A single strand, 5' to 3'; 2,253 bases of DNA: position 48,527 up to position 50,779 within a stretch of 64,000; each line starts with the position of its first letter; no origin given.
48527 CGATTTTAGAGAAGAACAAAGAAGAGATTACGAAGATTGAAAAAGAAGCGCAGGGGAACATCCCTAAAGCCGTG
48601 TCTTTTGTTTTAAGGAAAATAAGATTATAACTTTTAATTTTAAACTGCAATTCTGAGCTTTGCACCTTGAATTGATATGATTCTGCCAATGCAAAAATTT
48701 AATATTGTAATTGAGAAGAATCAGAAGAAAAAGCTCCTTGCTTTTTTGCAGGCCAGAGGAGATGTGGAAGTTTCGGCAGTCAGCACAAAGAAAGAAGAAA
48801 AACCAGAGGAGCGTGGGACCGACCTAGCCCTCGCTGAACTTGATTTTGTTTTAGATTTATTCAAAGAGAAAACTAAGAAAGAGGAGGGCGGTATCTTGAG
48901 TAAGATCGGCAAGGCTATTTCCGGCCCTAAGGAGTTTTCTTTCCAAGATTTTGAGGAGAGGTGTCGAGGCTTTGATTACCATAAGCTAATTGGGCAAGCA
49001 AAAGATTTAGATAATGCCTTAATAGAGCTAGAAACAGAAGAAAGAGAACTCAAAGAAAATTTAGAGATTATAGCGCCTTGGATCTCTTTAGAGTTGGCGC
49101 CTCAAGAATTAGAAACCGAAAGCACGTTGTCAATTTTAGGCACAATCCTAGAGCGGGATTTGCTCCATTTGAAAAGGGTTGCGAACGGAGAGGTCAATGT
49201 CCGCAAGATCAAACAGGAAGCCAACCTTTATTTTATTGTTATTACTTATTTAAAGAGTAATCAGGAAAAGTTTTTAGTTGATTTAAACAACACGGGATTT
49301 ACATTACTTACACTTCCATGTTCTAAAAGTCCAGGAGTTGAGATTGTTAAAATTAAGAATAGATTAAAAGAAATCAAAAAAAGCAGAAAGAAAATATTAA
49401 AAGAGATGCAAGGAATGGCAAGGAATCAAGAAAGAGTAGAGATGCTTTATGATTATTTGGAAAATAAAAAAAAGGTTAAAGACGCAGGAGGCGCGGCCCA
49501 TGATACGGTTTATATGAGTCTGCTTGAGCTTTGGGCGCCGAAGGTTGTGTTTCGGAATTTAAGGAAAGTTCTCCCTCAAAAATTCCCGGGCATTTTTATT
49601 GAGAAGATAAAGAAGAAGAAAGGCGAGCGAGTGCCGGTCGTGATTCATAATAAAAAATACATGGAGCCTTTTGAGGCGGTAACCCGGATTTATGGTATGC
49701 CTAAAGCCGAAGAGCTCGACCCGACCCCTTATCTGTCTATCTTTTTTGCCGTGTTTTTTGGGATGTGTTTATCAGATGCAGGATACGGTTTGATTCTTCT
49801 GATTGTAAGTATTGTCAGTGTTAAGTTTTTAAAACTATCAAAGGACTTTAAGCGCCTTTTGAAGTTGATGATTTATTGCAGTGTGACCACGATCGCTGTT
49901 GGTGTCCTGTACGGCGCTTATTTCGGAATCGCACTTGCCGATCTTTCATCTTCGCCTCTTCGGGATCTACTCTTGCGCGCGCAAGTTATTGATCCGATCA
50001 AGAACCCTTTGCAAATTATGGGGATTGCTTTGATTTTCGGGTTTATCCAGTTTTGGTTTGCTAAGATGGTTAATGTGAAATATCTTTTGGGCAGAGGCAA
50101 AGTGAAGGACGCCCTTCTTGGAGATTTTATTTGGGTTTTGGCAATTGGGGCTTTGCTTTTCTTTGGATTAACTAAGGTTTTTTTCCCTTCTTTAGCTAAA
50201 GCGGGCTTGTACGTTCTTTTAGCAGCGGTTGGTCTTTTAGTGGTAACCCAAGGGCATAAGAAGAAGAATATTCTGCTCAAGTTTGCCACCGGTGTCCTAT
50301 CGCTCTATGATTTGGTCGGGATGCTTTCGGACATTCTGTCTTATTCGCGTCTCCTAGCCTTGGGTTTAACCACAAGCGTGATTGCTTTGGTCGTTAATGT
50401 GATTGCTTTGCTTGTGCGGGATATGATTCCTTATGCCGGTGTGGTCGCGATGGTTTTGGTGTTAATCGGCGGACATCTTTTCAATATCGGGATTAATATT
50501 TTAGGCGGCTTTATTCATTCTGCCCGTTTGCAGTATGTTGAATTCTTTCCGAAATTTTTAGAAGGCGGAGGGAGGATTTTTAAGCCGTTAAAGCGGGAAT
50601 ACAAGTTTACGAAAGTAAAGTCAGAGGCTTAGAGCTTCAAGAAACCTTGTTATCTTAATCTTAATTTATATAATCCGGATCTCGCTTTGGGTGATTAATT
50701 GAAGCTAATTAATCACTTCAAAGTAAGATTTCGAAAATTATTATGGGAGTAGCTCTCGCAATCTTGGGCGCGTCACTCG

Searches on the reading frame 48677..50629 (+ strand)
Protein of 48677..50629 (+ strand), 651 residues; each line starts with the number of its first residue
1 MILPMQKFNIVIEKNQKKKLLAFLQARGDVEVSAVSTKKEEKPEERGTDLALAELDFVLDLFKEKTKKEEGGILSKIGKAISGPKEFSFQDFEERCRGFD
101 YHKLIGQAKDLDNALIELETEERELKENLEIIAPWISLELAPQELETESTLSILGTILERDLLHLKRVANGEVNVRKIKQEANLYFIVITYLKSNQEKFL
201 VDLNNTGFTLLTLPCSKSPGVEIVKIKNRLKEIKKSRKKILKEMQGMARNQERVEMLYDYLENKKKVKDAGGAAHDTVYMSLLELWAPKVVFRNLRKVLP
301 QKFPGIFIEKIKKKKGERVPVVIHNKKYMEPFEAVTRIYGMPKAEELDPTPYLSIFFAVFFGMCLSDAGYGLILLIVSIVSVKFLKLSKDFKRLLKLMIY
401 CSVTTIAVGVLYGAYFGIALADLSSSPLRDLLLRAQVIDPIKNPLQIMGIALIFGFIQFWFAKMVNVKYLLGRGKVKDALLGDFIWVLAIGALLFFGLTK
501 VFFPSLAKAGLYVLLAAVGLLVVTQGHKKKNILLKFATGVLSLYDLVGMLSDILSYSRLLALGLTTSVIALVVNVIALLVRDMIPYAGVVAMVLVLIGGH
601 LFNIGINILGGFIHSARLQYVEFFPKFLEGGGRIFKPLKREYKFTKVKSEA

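Call 71: search_protein_families(library=pfam, proteins=[window:48677-50629:+], max_evalue=0.0001)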
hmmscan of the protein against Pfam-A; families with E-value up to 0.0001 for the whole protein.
window:48677-50629:+ (651 aa): 1 family
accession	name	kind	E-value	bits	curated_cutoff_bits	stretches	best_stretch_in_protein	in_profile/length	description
PF01496.24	V_ATPase_I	-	2.9e-18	65.7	30.7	2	227-428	259-461/815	V-type ATPase 116kDa subunit family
